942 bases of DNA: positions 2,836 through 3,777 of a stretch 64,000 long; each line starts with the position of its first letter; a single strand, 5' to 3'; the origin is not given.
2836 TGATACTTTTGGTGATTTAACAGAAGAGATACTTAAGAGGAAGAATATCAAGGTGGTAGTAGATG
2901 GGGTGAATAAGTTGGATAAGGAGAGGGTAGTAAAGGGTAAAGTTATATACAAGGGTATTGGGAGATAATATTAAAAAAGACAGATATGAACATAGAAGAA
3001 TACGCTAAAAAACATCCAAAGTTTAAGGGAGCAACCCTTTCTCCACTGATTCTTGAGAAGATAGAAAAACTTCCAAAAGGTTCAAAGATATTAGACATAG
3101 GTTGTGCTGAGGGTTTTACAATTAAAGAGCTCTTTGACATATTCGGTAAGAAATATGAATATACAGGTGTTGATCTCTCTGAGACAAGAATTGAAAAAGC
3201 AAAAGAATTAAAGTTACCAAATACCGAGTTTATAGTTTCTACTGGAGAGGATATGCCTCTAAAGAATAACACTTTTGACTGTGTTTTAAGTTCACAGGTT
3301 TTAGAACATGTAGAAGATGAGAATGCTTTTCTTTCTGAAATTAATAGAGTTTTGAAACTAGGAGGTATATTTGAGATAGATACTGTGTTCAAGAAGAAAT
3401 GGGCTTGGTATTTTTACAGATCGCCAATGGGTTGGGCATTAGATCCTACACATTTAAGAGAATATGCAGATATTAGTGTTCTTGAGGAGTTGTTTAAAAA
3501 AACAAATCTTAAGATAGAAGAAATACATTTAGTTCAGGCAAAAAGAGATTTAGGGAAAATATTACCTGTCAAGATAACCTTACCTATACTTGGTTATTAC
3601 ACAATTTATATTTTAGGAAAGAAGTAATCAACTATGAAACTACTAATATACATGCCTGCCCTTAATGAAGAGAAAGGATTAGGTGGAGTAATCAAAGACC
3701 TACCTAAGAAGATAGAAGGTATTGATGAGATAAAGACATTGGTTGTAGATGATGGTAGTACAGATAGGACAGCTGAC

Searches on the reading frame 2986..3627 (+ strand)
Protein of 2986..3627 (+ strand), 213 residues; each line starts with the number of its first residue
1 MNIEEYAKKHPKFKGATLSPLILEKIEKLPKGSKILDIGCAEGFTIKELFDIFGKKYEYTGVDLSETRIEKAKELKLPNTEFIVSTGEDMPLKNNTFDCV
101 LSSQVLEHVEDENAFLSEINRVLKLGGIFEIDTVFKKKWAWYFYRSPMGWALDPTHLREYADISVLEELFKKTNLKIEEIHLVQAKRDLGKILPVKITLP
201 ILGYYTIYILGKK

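Call 38: search_protein_families(library=ncbifam, proteins=[window:2986-3627:+], max_evalue=0.0001)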
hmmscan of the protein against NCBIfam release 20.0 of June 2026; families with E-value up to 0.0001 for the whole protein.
window:2986-3627:+ (213 aa): 32 families (the best 25 are shown)
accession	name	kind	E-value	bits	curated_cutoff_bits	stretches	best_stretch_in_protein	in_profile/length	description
NF045667.1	MTase_DVU1556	equivalog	3.6e-20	72.3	155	1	27-178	18-163/213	DVU_1556 family methyltransferase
TIGR02072.1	BioC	equivalog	3.5e-16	59.8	184.95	1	26-180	27-179/244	malonyl-ACP O-methyltransferase BioC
NF040539.1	AST_met_ArsM_2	exception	2.9e-15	56.8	240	1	5-129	31-161/262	putative arsinothricin biosynthesis methyltransferase ArsM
TIGR01983.1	UbiG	equivalog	2.1e-14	53.4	102.95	1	28-143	46-163/228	bifunctional 2-polyprenyl-6-hydroxyphenol methylase/3-demethylubiquinol 3-O-methyltransferase UbiG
NF041536.1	ArsM_DUF2284_UU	exception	2.6e-14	52.4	575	1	27-131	72-180/459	arsenite methyltransferase/DUF2284 domain selenoprotein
NF041537.1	ArsM_AhpD_UU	exception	2.6e-13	49.5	510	1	29-131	74-180/345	arsenite methyltransferase/AhpD domain selenoprotein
NF008823.0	PRK11873.1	subfamily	2.8e-13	50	263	1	26-134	72-184/272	arsenite methyltransferase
NF047649.1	MTase_UXPK_star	exception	1.2e-12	47.4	460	1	28-130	74-180/283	methyltransferase/UXPK-star double selenoprotein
NF001244.0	PRK00216.1-5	equivalog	3.5e-12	46.1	216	1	30-137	47-159/236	bifunctional demethylmenaquinone methyltransferase/2-methoxy-6-polyprenyl-1,4-benzoquinol methylase UbiE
TIGR01934.1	MenG_MenH_UbiE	subfamily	8.5e-12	44.8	158.35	1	28-142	37-152/223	ubiquinone/menaquinone biosynthesis methyltransferase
NF045825.1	FAmtase_mtf2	equivalog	1.3e-10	40.9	400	1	31-129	58-156/248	fatty-acid O-methyltransferase Mtf2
NF001243.0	PRK00216.1-4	equivalog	4.3e-10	39.3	235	1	27-129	43-149/237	demethylmenaquinone methyltransferase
NF045823.1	PthPhpthDimycoMt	equivalog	6.2e-10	38.7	300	1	31-132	66-167/256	phthiotriol/phenolphthiotriol dimycocerosates methyltransferase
NF008300.0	PRK11088.1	equivalog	6.2e-09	35.7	303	1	31-128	85-176/272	23S rRNA (guanine(745)-N(1))-methyltransferase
TIGR02752.1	MenG_heptapren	equivalog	8.6e-09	35.2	419.85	1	27-143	41-166/231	demethylmenaquinone methyltransferase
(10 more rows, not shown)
